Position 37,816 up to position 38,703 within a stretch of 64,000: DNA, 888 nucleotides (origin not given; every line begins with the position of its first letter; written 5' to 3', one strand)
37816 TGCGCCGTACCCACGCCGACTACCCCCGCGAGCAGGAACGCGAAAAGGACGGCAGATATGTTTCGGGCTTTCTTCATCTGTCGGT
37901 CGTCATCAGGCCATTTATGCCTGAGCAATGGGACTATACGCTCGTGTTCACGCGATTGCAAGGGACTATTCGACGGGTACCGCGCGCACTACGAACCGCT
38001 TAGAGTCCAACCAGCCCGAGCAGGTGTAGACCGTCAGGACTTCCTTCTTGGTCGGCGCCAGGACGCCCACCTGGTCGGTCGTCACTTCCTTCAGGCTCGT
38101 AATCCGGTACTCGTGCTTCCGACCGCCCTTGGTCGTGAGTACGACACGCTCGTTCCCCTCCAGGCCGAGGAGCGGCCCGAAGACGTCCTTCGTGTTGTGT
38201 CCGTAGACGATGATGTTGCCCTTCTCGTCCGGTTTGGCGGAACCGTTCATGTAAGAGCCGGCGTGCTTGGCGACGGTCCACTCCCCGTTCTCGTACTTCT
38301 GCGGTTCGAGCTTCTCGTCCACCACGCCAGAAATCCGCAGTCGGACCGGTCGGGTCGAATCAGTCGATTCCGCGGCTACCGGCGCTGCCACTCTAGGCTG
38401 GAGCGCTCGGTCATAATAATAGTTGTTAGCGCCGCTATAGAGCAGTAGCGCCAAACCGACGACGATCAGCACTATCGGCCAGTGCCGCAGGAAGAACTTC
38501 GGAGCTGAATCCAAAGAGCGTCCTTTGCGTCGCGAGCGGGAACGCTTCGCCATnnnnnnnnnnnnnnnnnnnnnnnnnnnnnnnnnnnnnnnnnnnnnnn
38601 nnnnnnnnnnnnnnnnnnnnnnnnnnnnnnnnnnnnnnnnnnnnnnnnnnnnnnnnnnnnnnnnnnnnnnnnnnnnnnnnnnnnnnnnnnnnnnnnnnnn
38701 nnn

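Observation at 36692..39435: Sortase module with a non-canonical sorting signal (FADTG) and a Cys-rich companion protein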

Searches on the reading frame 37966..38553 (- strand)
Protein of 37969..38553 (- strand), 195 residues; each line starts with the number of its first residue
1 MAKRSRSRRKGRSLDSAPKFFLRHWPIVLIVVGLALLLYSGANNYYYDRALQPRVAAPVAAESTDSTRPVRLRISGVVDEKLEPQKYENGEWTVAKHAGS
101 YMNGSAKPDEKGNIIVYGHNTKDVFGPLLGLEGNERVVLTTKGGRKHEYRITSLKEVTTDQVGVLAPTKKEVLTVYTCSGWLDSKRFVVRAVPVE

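Call 8: find_homologous_proteins(query=window:37969-38553:-)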
Query seq(195 aa) (195 aa): 26 proteins with E <= 0.001 among 308 candidates.
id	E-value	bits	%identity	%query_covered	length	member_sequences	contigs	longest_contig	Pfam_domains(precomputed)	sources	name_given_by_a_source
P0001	3.6e-84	299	71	99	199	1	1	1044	PF04203.19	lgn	-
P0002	5.2e-79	282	66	99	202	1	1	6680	PF04203.19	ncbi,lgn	ncbi:MAG: sortase [Patescibacteria group bacterium]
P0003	9.2e-73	262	100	61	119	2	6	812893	PF04203.19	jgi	jgi:LPXTG-site transpeptidase (sortase) family protein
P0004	3.3e-65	237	62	90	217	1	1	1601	PF04203.19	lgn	-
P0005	2.4e-34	137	42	91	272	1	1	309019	PF04203.19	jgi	jgi:LPXTG-site transpeptidase (sortase) family protein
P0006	9.7e-34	135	41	76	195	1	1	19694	PF04203.19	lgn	-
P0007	1.7e-32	131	41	88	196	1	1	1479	PF04203.19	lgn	-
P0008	2.3e-32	130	40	87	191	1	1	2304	PF04203.19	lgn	-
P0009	4.2e-32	129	39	96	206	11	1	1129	PF04203.19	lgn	-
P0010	4.5e-32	129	39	96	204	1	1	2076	PF04203.19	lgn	-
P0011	6.5e-32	129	43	88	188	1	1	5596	PF04203.19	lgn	-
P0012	2.0e-30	124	40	86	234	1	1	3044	PF04203.19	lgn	-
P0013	7.6e-30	122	36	90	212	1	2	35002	PF04203.19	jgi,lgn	jgi:LPXTG-site transpeptidase (sortase) family protein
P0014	1.1e-29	122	37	90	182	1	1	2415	PF04203.19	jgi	jgi:LPXTG-site transpeptidase (sortase) family protein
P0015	1.4e-29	121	41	85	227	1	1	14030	PF04203.19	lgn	-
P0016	5.4e-29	119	36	88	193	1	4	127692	PF04203.19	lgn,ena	-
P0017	6.3e-29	119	39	92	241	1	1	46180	PF04203.19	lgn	-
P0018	7.7e-29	119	38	87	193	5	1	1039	PF04203.19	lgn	-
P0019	1.6e-28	118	38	86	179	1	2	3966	PF04203.19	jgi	jgi:LPXTG-site transpeptidase (sortase) family protein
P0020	1.7e-28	118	35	96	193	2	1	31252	PF04203.19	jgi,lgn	jgi:LPXTG-site transpeptidase (sortase) family protein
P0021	3.2e-28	117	36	99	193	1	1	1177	PF04203.19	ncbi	-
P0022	1.3e-26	112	35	87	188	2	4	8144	PF04203.19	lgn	-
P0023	1.5e-26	111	43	66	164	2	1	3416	PF04203.19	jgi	jgi:LPXTG-site transpeptidase (sortase) family protein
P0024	2.0e-26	111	36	87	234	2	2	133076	PF04203.19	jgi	jgi:LPXTG-site transpeptidase (sortase) family protein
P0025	2.6e-25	107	35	84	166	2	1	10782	PF04203.19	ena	-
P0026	1.3e-24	105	33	86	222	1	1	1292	PF04203.19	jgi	-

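Call 10: find_related_loci(query=A1, collection=genome_contigs, flank=6000)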
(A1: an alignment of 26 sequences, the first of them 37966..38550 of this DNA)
Query A1 (194 aa) in genome_contigs; peptide patterns used: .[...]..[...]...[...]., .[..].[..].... (x = any residue, [..] = any of these).
599 stretches matched a pattern (row limit reached: there are more); 103 encode a relative of the query (tblastn E <= 1e-3); the best 80 are kept; 80 distinct loci.
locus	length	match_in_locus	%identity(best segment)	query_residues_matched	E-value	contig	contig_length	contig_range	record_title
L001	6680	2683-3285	66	1-193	2e-79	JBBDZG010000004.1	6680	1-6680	MAG: Patescibacteria group bacterium isolate LejiaD_65_15 Lejia_D_15908_length_6680_cov_8, whole genome shotgun sequence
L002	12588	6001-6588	49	4-194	7e-56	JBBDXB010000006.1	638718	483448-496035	MAG: Patescibacteria group bacterium isolate LejiaD_63_101 Lejia_D_5_length_638718_cov_62, whole genome shotgun sequence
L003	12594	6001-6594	47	1-194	3e-52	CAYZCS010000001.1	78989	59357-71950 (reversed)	MAG TPA_asm: uncultured Candidatus Saccharibacteria bacterium isolate SRP284430_co1_211 genome assembly, contig: NODE_55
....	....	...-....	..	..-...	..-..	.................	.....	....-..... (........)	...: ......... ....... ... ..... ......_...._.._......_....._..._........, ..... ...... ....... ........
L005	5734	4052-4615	40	7-193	1e-43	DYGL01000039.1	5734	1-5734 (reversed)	MAG TPA_asm: Candidatus Microgenomatus sp. isolate BE2012_4_39_12 Afr_mines_BE2012_5043_length_5734_cov_4_614193, whole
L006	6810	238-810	39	7-194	2e-43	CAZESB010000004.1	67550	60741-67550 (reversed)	MAG TPA_asm: uncultured Pseudomonadales bacterium isolate SRP193661_co1_63 genome assembly, contig: NODE_485_length_6755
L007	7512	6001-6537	39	19-194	1e-40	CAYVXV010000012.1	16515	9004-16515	MAG TPA_asm: uncultured Pseudomonadales bacterium isolate SRP193661_co2_36 genome assembly, contig: NODE_3023_length_165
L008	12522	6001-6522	41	25-193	2e-41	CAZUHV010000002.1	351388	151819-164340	MAG TPA_asm: uncultured Pseudomonadales bacterium isolate binchicken_co277_32 genome assembly, contig: NODE_47_length_35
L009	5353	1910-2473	39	7-193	2e-40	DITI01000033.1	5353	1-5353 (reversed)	MAG TPA_asm: Candidatus Pacebacteria bacterium UBA6188 UBA6188_contig_11620, whole genome shotgun sequence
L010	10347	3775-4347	39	5-193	1e-39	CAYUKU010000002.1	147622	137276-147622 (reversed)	MAG TPA_asm: uncultured Gammaproteobacteria bacterium isolate binchicken_co58_53 genome assembly, contig: NODE_87_length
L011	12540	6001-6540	38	25-194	2e-39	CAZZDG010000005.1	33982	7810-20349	MAG TPA_asm: uncultured Pseudomonadales bacterium isolate binchicken_co321_113 genome assembly, contig: NODE_428_length_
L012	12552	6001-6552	38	3-189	4e-39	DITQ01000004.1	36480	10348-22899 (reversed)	MAG TPA_asm: Candidatus Pacebacteria bacterium UBA6180 UBA6180_contig_133574, whole genome shotgun sequence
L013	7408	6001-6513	39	26-193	3e-39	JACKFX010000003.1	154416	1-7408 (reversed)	MAG: Pseudomonadales bacterium isolate HK-STAS-PATE-16 HK-STAS-PATE-16_3, whole genome shotgun sequence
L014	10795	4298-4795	40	31-193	5e-38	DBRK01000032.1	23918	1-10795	MAG TPA_asm: Patescibacteria group bacterium UBA1370 UBA1370_contig_5036, whole genome shotgun sequence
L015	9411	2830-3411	37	2-194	9e-38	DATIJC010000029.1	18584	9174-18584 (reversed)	MAG TPA_asm: Patescibacteria group bacterium isolate SMAG_U15681 k141_588884, whole genome shotgun sequence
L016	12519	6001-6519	39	22-192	1e-37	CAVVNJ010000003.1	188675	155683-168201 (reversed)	MAG: Candidatus Woesebacteria bacterium isolate MFD05674.bin.2.125 genome assembly, contig: contig_170543, whole genome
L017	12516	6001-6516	41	24-193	8e-38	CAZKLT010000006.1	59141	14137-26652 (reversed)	MAG TPA_asm: uncultured Gammaproteobacteria bacterium isolate SRP237561_co1_402 genome assembly, contig: NODE_687_length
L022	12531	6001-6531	37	21-193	7e-35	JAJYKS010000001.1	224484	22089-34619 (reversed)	MAG: bacterium isolate DBS2-1.bin48 NODE_60_length_224484_cov_4.865045, whole genome shotgun sequence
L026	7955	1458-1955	39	33-192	2e-32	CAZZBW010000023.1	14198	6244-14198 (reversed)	MAG TPA_asm: uncultured Pseudomonadales bacterium isolate SRP192927_co7_727 genome assembly, contig: NODE_8251_length_14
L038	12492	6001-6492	35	28-193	1e-29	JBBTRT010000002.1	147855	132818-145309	MAG: Patescibacteria group bacterium isolate H52-bin002_1 H52_bin002_1_000000000002, whole genome shotgun sequence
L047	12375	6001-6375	43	67-191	5e-28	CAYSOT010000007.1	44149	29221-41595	MAG TPA_asm: uncultured Candidatus Saccharibacteria bacterium isolate SRP278252_co2_125 genome assembly, contig: NODE_14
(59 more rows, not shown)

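Call 23: search_solved_structures(query=A1, max_evalue=0.01, show_alignments=3)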
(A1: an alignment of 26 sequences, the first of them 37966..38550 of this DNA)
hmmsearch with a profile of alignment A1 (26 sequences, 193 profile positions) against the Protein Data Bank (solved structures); distinct sequences matched with E-value up to 0.01: 48.
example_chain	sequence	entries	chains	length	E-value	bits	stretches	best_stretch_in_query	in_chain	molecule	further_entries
4d70_A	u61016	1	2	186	3.3e-13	53.1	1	70-190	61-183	SORTASE FAMILY PROTEIN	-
5k9a_A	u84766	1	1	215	3.6e-10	43.2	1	89-192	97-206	Putative fimbrial associated sortase-like protein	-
6bwe_A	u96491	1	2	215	3.8e-10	43.1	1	91-192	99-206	Putative fimbrial associated sortase-like protein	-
2kw8_A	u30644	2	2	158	3e-09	40.2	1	108-187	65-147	LPXTG-site transpeptidase family protein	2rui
5hu4_A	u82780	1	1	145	8.7e-08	35.4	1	108-186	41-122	Cysteine protease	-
24rr_A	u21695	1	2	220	8.9e-08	35.4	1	75-190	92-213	Ebp pilus assembly class C sortase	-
9m5j_B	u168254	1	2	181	4.3e-07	33.1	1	100-190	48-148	Peptidase C60, sortase A and B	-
9m4u_B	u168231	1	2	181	5.8e-07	32.7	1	101-190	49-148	Peptidase C60, sortase A and B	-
9iok_A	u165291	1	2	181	5.8e-07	32.7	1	101-190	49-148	Peptidase C60, sortase A and B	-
9m5i_B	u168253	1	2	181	6.2e-07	32.6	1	102-190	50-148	Peptidase C60, sortase A and B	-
9iv0_A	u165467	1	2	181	6.2e-07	32.6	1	102-190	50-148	Peptidase C60, sortase A and B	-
2ln7_A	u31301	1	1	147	6.7e-06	29.2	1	103-178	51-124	LPXTG-site transpeptidase family protein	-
9m2n_A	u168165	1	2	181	1.5e-05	28.1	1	100-166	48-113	Peptidase C60, sortase A and B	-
8gr6_A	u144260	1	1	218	1.7e-05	28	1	99-191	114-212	Sortase-like protein, putative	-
9m6n_B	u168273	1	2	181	2e-05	27.7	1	101-166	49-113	Peptidase C60, sortase A and B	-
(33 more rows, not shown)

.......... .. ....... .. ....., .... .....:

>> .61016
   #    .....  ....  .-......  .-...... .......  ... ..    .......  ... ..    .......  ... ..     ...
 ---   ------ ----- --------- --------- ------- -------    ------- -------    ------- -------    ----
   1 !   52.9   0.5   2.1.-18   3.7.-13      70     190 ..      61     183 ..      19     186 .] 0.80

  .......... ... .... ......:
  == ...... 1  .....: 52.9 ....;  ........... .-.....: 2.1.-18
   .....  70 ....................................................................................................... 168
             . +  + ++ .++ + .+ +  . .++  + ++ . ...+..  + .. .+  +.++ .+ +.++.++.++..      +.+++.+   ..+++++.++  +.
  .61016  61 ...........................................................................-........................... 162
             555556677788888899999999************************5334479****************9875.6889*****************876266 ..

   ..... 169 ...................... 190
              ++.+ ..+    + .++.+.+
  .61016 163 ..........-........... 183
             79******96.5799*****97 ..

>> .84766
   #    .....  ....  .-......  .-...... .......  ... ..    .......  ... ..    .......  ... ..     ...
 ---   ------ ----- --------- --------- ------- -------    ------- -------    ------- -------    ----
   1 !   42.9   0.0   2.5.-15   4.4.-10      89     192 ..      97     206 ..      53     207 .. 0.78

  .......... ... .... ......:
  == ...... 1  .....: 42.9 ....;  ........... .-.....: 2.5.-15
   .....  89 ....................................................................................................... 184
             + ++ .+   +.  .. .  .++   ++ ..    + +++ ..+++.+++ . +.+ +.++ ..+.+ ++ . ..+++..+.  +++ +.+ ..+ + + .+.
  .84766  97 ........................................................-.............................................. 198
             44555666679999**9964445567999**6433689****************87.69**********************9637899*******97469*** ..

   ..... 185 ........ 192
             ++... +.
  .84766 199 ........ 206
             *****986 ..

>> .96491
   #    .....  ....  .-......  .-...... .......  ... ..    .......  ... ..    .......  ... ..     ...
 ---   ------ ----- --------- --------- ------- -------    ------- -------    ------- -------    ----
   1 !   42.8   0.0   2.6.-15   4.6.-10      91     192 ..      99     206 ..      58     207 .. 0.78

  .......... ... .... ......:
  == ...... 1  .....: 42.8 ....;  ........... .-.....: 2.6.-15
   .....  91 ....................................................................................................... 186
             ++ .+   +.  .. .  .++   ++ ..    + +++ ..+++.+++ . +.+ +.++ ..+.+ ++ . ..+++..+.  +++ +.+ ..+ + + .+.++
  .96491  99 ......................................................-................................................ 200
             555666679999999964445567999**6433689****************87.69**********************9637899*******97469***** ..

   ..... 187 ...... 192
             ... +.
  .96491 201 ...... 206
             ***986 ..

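Call 45: predict_structure(alignment_id=A1)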
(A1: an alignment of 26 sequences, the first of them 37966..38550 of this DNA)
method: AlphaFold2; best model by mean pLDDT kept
length: 194 residues; sequences in the alignment: 26
mean_pLDDT: 85.0   pTM: 0.70
mean pLDDT of the five models: 85.0, 84.4, 84.1, 83.1, 81.3
residues with pLDDT >= 90: 116; 70-90: 41; 50-70: 27; < 50: 10
segments of 3 or more residues with pLDDT < 50: 1-3, 7-12
pLDDT, mean of each block of 10 residues (from residue 1): 48 56 89 95 73 55 81 95 84 90 92 95 93 97 97 94 92 93 93 94
secondary structure, 60 per line:
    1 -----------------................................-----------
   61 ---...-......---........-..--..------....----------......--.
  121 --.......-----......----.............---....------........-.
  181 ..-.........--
elements in order: H18-49 E68-73 E77-84 E98-101 E112-117 H125-129 E135-140 E145-157 H161-164 E171-178 E184-192

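Call 48: fold_search(model_id=the predicted structure, library=pdb)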
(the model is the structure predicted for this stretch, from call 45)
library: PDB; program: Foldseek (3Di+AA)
matches with E <= 10: 651; with E <= 0.001: 108
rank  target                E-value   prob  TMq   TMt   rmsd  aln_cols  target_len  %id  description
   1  6bwe_B                7.5e-10  1.00  0.53  0.55   4.7       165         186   21  Sortase A from Corynebacterium diphtheriae, lid mutant (released 2017-12-27)
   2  2xwg_D                1.5e-09  1.00  0.54  0.56  11.1       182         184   17  Crystal structure of sortase C-1 from Actinomyces oris (formerly Actinomyces naeslundii) (released 2011-02-23)
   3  3tbe_F                1.7e-09  1.00  0.55  0.56  11.3       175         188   17  The crystal structure of the complex of Streptococcus agalactiae sortase C1 and MTSET (released 2011-10-26)
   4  3tbe_B                2.1e-09  1.00  0.56  0.56   5.2       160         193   18  The crystal structure of the complex of Streptococcus agalactiae sortase C1 and MTSET (released 2011-10-26)
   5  4g1j_A                2.1e-09  1.00  0.55  0.53   8.7       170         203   20  Sortase C1 of GBS Pilus Island 1 (released 2012-12-05)
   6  3tbe_E                2.3e-09  1.00  0.54  0.54   9.2       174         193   17  The crystal structure of the complex of Streptococcus agalactiae sortase C1 and MTSET (released 2011-10-26)
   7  3tbe_D                2.6e-09  1.00  0.55  0.55   8.8       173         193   19  The crystal structure of the complex of Streptococcus agalactiae sortase C1 and MTSET (released 2011-10-26)
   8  2xwg_C                2.9e-09  1.00  0.53  0.59  13.1       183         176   17  Crystal structure of sortase C-1 from Actinomyces oris (formerly Actinomyces naeslundii) (released 2011-02-23)
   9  5k9a                  3.1e-09  1.00  0.54  0.49   3.8       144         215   19  Sortase A from Corynebacterium diphtheriae (released 2016-06-15)
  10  3tbe_A                3.1e-09  1.00  0.56  0.56  18.5       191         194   17  The crystal structure of the complex of Streptococcus agalactiae sortase C1 and MTSET (released 2011-10-26)
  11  3tbe_C                3.5e-09  1.00  0.58  0.59   8.3       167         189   19  The crystal structure of the complex of Streptococcus agalactiae sortase C1 and MTSET (released 2011-10-26)
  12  4g1j_B                4.4e-09  1.00  0.52  0.50   3.8       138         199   20  Sortase C1 of GBS Pilus Island 1 (released 2012-12-05)
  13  2xwg_B                4.4e-09  1.00  0.56  0.59  13.5       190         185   15  Crystal structure of sortase C-1 from Actinomyces oris (formerly Actinomyces naeslundii) (released 2011-02-23)
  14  3rbi_B                6.0e-09  1.00  0.56  0.56   8.6       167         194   19  The Type III Crystal Structure of Streptococcus agalactiae Sortase C1 (released 2011-09-07)
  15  3rbi_A                7.1e-09  1.00  0.56  0.56   8.0       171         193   18  The Type III Crystal Structure of Streptococcus agalactiae Sortase C1 (released 2011-09-07)
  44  9m5i_A                1.1e-07  1.00  0.54  0.62   2.8       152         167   22  Crystal Structure of the double mutant (P94A and Y128F) of Sortase E from Thermobifida fusca (released 2026-03-11)
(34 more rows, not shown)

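Call 60: search_protein_families(library=ncbifam, alignment_id=A1, max_evalue=0.001)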
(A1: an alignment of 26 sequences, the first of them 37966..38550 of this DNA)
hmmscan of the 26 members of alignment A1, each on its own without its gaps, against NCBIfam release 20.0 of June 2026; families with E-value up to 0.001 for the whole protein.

A. member 1, window:37966-38550:- (194 aa): 7 families
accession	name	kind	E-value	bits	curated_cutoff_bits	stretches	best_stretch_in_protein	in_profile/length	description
NF058671.1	sortase_SrtD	exception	7.6e-10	38.8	140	1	93-177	87-168/187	class D sortase, LPxTATN-specific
NF033746.1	class_D_sortase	subfamily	5.3e-09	36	165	1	94-179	34-116/135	class D sortase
NF033747.1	class_E_sortase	subfamily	1.7e-07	31.3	160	1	92-190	95-203/211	class E sortase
TIGR03784.1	marine_sortase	equivalog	3.6e-07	30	158.25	1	98-178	78-157/174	class GN sortase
NF033748.1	class_F_sortase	subfamily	4.4e-06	26.4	166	1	66-184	9-140/155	class F sortase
NF033745.1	class_C_sortase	subfamily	2e-05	24.4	160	0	117-190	144-218/220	class C sortase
TIGR01076.1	sortase_fam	subfamily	8.7e-05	22.3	39.35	1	100-189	29-124/136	sortase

B. families by the number of members that match (of 26 scanned): 8 families
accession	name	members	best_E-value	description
NF033746.1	class_D_sortase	26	2e-13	class D sortase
NF058671.1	sortase_SrtD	26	3.1e-13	class D sortase, LPxTATN-specific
TIGR03784.1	marine_sortase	26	6.8e-13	class GN sortase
NF033748.1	class_F_sortase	26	5.4e-11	class F sortase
NF033747.1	class_E_sortase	26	5e-10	class E sortase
TIGR01076.1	sortase_fam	24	2.2e-13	sortase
NF033745.1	class_C_sortase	24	7.7e-11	class C sortase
NF000020.1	stregram_VatE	1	0.00058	streptogramin A O-acetyltransferase Vat(E)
